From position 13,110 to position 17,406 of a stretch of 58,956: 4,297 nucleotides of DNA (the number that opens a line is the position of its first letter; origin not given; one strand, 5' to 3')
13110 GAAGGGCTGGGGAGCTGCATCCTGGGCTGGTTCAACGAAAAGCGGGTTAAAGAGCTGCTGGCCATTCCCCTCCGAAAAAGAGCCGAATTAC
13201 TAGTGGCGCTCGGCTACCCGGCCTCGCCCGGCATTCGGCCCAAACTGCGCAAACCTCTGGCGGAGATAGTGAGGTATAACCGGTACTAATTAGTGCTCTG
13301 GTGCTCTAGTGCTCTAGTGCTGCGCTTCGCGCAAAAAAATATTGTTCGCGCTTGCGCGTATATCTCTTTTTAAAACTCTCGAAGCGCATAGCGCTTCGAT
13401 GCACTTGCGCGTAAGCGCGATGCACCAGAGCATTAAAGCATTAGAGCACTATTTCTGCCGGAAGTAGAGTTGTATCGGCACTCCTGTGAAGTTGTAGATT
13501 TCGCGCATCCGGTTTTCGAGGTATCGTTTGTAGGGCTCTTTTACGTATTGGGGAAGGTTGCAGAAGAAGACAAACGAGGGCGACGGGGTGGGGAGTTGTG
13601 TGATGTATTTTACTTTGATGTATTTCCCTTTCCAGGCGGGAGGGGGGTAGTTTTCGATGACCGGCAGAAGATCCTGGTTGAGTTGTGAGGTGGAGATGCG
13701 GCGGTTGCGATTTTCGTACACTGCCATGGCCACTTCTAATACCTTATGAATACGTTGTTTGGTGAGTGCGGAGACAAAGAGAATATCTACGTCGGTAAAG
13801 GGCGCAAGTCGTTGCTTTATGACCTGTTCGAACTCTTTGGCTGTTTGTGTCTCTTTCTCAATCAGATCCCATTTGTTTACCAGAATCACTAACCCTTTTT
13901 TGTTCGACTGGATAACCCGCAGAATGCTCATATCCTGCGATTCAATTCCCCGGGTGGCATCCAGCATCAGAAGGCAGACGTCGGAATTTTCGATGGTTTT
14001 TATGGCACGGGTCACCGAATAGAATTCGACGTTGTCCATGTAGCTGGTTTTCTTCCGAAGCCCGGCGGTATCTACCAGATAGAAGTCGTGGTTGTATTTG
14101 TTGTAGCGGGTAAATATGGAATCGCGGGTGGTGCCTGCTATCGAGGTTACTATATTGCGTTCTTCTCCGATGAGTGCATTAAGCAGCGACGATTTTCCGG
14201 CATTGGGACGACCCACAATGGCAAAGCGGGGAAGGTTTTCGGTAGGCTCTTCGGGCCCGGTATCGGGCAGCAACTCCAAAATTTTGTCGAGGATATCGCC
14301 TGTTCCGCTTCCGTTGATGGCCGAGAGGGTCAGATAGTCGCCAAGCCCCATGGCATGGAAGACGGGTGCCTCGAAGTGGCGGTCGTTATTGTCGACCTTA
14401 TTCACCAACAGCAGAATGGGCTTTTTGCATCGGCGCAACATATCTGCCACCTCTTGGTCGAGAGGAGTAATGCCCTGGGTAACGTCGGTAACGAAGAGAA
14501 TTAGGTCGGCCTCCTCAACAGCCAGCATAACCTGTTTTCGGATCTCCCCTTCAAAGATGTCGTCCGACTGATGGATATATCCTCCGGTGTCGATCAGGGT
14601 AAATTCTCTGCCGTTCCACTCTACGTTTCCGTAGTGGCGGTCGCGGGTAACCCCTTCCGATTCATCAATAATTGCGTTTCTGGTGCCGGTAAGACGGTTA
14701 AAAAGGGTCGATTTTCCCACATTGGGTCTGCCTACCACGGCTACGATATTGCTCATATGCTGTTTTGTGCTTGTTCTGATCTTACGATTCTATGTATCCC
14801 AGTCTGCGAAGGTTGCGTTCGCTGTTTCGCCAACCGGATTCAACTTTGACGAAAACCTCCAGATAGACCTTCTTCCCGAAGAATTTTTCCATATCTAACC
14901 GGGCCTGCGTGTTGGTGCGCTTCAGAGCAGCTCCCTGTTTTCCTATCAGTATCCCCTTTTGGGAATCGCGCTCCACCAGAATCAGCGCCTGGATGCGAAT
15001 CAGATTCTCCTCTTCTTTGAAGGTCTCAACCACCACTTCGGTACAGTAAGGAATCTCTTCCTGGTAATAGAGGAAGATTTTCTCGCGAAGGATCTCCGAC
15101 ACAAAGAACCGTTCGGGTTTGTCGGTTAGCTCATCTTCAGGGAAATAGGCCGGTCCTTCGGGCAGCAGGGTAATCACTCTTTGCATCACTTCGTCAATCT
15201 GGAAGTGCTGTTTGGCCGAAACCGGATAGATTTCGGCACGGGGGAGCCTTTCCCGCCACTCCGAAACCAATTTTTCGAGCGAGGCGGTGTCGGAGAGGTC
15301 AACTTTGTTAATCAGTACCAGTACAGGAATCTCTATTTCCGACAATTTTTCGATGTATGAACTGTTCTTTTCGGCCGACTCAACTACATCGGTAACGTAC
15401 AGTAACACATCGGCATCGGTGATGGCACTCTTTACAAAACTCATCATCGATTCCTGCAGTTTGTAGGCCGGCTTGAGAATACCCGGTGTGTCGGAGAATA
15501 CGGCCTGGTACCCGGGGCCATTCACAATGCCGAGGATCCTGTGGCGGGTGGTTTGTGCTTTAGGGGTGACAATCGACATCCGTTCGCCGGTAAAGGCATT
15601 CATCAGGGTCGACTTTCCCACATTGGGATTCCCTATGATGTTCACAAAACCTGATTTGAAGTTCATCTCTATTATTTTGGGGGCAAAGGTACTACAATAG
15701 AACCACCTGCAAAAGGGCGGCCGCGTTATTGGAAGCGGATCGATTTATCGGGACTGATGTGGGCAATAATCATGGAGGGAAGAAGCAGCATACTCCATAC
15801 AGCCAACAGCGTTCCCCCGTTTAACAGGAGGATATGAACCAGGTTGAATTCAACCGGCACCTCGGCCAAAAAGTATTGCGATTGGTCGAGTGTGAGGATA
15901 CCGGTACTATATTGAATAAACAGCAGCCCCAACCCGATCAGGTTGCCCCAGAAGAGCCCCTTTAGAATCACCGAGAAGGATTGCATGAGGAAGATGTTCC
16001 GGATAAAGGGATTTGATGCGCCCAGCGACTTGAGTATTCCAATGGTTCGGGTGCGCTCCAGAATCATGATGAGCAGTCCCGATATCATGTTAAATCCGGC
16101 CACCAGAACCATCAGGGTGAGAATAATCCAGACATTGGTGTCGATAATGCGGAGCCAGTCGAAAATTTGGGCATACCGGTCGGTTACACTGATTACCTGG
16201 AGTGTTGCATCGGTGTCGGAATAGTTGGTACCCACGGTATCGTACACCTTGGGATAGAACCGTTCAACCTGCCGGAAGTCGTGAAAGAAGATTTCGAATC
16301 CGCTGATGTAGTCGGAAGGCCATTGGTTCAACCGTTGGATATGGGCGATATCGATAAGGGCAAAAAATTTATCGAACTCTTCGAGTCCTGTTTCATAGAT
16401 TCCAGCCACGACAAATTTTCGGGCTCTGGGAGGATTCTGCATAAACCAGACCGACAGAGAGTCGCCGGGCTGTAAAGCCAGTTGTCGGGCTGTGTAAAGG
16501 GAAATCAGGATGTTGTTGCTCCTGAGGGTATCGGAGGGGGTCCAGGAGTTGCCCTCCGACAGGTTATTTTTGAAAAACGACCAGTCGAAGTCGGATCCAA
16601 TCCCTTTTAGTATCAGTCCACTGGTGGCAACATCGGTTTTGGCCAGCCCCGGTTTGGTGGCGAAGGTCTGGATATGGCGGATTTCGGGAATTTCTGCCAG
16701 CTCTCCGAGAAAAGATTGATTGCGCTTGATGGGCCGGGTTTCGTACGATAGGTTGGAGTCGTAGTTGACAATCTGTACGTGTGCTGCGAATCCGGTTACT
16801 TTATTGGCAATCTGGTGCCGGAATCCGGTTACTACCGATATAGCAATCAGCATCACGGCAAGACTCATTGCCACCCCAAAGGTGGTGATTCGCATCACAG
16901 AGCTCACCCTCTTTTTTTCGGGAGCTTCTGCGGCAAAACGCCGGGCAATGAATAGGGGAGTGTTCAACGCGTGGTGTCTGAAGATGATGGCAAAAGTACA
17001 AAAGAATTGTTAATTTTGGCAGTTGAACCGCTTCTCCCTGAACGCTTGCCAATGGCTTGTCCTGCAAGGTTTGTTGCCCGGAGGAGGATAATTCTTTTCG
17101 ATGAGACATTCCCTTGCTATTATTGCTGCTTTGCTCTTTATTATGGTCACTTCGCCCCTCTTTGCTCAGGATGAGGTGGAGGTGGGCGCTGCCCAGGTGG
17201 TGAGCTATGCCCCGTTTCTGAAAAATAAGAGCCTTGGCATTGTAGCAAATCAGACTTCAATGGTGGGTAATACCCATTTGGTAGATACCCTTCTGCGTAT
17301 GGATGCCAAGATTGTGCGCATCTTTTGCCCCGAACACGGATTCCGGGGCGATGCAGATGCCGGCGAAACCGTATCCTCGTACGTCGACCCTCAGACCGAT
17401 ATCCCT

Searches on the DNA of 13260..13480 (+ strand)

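Call 78: search_dna_similar(query=window:13280-13455:+, collection=plasmids, mode=distant, max_evalue=0.001, max_rows=10)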
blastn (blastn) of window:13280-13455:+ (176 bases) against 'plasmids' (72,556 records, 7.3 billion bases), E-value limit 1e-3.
No match.

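Call 81: search_rna_families(source=window, start=13260, end=13480, threshold=evalue, max_evalue=1)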
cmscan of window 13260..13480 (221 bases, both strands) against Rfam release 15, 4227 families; matches with E-value up to 1: 3.
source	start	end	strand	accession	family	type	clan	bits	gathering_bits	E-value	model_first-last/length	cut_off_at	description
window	13310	13448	-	RF01699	Clostridiales-1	Gene; sRNA;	-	20.8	48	0.013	1-166/166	no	Clostridiales-1 RNA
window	13348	13404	-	RF00161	nos_TCE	Cis-reg;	-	20.1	60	0.11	1-64/64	no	Nanos 3' UTR translation control element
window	13310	13410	-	RF02332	TtnuHACA25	Gene; snRNA; snoRNA; HACA-box;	-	19.2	100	0.76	1-111/111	no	Tetrahymena snoRNA TtnuHACA25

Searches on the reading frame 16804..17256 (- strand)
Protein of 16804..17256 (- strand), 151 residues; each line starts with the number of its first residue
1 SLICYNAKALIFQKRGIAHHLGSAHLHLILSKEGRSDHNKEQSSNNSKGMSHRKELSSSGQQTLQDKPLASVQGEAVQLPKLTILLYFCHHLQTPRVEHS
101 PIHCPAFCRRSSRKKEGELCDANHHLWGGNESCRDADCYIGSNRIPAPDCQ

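Call 71: search_protein_families(library=pfam, proteins=[window:16804-17256:-], max_evalue=0.01)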
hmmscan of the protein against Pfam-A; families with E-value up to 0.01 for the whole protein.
window:16804-17256:- (151 aa): 0 families
